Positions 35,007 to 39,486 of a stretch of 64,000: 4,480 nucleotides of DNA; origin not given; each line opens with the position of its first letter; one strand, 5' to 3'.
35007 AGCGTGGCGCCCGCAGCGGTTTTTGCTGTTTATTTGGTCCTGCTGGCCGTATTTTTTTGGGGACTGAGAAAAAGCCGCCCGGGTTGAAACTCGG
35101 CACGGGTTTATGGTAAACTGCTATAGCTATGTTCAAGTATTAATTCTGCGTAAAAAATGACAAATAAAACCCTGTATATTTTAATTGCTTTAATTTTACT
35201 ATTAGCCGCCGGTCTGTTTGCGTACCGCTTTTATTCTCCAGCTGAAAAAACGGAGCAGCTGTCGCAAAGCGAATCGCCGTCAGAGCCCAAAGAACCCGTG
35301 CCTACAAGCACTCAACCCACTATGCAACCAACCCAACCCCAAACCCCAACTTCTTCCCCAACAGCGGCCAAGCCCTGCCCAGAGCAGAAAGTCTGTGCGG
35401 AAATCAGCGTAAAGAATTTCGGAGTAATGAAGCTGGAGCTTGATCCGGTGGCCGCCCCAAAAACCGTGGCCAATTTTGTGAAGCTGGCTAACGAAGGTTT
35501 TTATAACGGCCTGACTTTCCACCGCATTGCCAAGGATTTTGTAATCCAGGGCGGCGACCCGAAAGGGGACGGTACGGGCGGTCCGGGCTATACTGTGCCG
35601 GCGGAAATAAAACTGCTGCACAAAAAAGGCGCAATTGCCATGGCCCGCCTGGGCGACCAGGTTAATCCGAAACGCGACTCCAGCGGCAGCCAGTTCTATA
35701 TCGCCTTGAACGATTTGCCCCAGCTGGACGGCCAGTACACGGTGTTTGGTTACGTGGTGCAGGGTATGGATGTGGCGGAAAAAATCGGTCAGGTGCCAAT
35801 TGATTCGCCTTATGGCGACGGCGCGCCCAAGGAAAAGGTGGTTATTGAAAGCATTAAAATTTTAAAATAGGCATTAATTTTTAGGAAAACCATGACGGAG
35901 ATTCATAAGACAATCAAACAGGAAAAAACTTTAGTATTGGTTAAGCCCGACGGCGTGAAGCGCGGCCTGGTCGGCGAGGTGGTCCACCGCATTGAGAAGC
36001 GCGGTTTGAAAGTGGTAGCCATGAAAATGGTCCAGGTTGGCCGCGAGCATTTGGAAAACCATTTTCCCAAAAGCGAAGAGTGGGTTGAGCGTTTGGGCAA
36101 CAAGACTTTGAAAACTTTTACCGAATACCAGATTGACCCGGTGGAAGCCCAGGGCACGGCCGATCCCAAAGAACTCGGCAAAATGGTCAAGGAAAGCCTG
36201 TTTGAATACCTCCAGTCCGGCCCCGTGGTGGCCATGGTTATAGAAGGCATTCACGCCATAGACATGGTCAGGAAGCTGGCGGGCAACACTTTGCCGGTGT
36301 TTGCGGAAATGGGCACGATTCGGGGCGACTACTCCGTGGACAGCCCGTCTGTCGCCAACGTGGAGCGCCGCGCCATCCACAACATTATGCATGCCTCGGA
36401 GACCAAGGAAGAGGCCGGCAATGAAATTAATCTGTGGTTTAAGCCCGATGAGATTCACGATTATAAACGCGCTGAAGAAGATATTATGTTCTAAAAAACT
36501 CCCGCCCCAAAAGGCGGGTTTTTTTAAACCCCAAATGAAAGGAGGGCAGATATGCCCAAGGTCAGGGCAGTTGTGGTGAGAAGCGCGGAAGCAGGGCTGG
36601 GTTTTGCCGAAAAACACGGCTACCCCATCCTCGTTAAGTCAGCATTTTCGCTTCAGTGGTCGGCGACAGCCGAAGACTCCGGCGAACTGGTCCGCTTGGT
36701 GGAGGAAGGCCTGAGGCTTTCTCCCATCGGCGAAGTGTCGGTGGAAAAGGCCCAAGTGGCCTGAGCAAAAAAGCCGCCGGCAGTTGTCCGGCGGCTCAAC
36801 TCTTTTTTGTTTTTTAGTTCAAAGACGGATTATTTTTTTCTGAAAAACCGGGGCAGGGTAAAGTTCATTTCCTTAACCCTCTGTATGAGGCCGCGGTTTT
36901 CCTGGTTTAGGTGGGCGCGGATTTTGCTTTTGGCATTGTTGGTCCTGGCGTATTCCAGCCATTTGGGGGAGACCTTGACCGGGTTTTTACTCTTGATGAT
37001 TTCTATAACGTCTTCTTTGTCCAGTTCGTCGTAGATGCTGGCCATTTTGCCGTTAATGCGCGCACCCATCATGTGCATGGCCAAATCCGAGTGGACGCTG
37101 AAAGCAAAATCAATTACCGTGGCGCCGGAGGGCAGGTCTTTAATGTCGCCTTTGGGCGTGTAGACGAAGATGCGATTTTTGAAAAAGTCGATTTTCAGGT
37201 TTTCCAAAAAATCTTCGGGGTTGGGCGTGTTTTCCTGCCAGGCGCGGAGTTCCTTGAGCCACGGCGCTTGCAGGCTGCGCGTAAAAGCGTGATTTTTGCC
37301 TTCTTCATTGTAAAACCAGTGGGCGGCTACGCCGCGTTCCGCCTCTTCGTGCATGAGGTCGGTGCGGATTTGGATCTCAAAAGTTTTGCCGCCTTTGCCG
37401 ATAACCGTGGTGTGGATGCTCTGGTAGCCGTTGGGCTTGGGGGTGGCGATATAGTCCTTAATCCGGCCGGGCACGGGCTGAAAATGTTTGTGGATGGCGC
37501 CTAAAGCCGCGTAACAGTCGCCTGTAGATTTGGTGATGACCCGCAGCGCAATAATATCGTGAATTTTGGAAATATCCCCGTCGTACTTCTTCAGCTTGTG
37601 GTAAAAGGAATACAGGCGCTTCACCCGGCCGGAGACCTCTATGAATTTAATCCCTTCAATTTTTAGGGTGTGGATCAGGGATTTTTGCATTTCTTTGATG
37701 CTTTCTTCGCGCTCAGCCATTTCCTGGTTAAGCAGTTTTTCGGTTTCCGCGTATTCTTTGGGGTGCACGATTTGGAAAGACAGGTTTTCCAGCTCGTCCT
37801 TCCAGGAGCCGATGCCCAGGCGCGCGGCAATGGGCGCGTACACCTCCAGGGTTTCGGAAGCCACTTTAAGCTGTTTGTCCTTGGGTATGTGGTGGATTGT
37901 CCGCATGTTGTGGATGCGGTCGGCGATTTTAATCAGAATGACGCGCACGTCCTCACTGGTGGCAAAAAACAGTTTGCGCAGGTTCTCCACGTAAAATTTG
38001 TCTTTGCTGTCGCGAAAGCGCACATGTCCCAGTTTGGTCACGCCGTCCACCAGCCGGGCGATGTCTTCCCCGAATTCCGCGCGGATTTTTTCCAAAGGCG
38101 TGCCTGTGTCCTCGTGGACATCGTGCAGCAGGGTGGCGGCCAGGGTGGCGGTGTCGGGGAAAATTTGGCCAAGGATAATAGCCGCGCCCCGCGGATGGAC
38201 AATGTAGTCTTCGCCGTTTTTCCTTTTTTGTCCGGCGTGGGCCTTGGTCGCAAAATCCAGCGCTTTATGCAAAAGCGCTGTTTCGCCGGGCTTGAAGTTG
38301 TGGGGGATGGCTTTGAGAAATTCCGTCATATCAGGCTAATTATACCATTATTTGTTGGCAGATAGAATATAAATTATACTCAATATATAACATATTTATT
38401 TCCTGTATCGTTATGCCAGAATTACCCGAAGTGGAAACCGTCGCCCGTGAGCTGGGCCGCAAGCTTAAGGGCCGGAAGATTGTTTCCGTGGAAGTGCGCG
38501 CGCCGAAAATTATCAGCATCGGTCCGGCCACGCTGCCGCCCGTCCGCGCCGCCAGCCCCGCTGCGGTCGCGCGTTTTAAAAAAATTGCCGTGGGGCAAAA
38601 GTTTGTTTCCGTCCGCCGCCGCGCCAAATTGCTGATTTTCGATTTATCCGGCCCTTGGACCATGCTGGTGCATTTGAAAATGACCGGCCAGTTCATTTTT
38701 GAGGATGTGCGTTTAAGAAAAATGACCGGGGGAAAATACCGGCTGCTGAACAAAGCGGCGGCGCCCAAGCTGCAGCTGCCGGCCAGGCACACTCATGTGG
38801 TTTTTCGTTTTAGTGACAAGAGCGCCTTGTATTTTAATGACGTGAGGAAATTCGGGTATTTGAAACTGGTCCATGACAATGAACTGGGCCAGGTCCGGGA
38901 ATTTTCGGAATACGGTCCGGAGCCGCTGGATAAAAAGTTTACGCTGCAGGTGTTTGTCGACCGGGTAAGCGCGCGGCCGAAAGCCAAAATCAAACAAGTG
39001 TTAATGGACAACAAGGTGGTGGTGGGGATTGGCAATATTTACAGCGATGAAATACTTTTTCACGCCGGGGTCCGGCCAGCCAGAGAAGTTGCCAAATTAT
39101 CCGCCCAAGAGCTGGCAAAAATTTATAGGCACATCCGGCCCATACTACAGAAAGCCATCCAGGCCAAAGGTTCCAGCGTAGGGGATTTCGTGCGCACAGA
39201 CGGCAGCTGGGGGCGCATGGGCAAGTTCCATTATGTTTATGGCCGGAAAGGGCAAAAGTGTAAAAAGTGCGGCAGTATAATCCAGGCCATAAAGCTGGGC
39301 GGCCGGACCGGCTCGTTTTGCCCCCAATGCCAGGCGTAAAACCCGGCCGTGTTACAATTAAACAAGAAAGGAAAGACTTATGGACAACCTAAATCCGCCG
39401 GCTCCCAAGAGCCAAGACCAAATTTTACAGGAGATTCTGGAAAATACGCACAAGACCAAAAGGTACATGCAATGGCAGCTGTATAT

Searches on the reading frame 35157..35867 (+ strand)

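Call 71: search_protein_families(library=pfam, proteins=[window:35157-35867:+], max_evalue=0.001)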
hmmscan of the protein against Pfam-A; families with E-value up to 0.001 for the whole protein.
window:35157-35867:+ (237 aa): 1 family
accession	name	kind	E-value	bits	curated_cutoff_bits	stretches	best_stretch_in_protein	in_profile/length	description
PF00160.26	Pro_isomerase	-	6.9e-47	160.1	21.7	1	82-234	3-158/159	Cyclophilin type peptidyl-prolyl cis-trans isomerase/CLD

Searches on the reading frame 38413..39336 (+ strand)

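Call 71: search_protein_families(library=pfam, proteins=[window:38413-39336:+], max_evalue=0.001)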
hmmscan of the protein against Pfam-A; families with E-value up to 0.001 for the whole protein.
window:38413-39336:+ (308 aa): 4 families
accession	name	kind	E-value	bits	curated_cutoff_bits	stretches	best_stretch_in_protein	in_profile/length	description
PF01149.29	Fapy_DNA_glyco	-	1.1e-30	107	25.5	1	1-149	1-116/117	Formamidopyrimidine-DNA glycosylase N-terminal domain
PF06831.19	H2TH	-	7.2e-26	90.5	34.7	1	168-257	2-90/93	Formamidopyrimidine-DNA glycosylase H2TH domain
PF06827.20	zf-FPG_IleRS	-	1.1e-08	35.1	21.3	1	280-307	1-28/30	Zinc finger found in FPG and IleRS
PF05833.16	NFACT_N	-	0.00042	19.6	31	1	178-250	176-245/456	NFACT N-terminal and middle domains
